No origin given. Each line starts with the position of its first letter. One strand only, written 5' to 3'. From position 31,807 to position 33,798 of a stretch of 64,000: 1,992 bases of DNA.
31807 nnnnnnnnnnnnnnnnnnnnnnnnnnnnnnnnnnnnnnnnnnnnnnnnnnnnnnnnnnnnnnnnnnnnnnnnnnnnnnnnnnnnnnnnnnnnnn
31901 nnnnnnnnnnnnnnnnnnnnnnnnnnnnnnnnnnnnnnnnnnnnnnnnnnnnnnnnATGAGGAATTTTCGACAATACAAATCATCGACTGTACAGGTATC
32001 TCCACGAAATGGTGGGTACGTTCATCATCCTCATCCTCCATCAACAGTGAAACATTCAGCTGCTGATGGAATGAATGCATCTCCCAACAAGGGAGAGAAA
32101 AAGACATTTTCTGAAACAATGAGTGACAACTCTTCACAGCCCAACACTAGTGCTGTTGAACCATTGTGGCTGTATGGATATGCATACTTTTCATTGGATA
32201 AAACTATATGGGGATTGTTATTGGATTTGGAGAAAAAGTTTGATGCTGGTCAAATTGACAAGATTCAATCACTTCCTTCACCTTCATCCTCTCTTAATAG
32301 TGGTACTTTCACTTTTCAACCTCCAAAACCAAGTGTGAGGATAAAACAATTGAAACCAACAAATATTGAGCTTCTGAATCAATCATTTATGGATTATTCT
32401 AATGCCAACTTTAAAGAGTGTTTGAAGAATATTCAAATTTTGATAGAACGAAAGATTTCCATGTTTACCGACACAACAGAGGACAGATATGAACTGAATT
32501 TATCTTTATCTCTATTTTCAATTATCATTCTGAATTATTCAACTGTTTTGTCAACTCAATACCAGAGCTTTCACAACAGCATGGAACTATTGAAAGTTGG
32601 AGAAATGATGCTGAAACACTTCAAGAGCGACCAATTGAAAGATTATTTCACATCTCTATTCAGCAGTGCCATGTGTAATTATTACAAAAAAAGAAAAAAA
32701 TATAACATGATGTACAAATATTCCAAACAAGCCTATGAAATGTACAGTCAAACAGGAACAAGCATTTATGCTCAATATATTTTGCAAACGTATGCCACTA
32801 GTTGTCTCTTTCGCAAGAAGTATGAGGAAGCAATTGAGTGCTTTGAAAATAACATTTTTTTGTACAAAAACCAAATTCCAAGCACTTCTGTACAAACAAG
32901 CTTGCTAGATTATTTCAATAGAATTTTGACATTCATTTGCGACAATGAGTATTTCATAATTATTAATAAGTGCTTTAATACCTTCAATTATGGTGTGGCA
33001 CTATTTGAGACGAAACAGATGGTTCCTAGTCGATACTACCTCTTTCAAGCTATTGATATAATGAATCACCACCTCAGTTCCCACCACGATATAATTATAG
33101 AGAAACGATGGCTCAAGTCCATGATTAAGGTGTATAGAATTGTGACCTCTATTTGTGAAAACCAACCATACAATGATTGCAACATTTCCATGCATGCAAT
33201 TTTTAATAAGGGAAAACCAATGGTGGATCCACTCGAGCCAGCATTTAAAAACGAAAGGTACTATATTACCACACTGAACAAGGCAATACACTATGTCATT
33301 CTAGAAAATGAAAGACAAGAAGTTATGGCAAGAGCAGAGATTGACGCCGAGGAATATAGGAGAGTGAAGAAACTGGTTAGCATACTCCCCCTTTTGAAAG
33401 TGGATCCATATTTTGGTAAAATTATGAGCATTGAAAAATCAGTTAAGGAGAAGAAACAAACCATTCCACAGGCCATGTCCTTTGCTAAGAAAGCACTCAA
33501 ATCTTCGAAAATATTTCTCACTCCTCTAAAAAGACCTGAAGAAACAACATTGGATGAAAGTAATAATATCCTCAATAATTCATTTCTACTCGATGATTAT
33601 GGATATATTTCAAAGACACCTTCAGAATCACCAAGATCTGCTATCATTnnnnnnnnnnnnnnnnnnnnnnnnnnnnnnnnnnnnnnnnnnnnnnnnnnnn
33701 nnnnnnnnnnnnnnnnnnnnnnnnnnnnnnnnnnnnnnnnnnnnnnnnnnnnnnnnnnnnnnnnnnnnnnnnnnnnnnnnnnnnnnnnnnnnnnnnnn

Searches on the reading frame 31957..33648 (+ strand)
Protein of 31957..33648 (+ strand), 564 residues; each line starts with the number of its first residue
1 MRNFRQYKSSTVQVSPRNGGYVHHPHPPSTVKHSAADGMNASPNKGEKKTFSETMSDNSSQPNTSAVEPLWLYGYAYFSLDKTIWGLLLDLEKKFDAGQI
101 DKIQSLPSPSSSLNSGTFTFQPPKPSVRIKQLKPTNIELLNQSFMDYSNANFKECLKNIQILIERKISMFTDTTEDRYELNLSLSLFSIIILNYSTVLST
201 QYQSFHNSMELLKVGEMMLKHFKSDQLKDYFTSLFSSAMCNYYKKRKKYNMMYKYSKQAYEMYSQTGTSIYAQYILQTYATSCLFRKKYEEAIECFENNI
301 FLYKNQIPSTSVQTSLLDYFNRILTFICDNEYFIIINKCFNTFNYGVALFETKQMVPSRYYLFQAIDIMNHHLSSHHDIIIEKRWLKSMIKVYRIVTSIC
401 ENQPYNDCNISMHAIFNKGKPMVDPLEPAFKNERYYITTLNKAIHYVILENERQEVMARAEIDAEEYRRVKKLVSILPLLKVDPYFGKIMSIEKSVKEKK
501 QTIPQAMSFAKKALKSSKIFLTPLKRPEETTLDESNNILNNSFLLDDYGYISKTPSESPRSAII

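Call 9: search_protein_families(library=pfam, proteins=[window:31957-33648:+], max_evalue=0.01)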
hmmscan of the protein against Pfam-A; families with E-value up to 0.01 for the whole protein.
window:31957-33648:+ (564 aa): 0 families

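Call 26: find_homologous_proteins(query=window:31957-33648:+)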
Query window:31957-33648:+ (564 aa): 3 proteins with E <= 0.001 among 5008 candidates.
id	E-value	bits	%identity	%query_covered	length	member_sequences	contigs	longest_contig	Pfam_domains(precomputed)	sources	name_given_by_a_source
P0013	0.0e+0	1259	99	100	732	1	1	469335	PF00612.34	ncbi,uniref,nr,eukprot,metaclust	ncbi:predicted protein [Naegleria gruberi]|uniref:Predicted protein n=1 Tax=Naegleria gruberi TaxID=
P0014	5.3e-149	516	51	82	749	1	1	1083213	PF00612.34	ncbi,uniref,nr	ncbi:hypothetical protein C9374_003902 [Naegleria lovaniensis]|uniref:Uncharacterized protein n=1 Ta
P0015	1.4e-138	481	49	82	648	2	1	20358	-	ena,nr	nr:unnamed protein product [Naegleria fowleri]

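Call 29: find_encoding_contigs(protein=P0013, flank=10000, max_places=10)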
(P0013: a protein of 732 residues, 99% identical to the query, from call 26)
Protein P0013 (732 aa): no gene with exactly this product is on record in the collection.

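Call 31: find_encoding_contigs(protein=P0014, flank=10000, max_places=4)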
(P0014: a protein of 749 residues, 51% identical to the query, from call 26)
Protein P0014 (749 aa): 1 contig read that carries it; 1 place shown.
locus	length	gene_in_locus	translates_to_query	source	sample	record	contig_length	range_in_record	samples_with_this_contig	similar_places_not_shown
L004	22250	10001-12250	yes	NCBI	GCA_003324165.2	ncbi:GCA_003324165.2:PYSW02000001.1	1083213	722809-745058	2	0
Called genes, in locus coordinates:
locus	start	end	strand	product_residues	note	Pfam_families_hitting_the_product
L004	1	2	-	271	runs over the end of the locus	PF12352:V-SNARE_C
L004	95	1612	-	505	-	PF00169:PH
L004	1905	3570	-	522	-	PF01226:Form_Nir_trans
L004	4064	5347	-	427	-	PF07859:Abhydrolase_3 (faint)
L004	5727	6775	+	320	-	PF00571:CBS (faint)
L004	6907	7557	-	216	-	PF13774:Longin, PF00957:Synaptobrevin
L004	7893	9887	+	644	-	PF14360:PAP2_C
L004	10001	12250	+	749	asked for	PF00612:IQ (faint)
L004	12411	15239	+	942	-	PF00621:RhoGEF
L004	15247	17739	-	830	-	PF08153:NGP1NT, PF01926:MMR_HSR1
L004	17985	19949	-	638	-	PF00012:HSP70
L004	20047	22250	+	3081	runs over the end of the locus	PF25024:EGF_TEN (weak), PF00069:Pkinase, PF07714:PK_Tyr_Ser-Thr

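Call 43: search_protein_families(library=pfam, proteins=[P0013], max_evalue=0.1)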
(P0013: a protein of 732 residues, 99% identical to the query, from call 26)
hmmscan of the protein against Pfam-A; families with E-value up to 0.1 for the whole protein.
P0013 (732 aa): 2 families
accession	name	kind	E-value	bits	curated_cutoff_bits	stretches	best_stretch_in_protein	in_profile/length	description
PF00612.33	IQ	-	3.3e-08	33.1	20.3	2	632-651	2-21/21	IQ calmodulin-binding motif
PF13424.12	TPR_12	-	0.015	16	30.1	1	239-297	9-69/77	Tetratricopeptide repeat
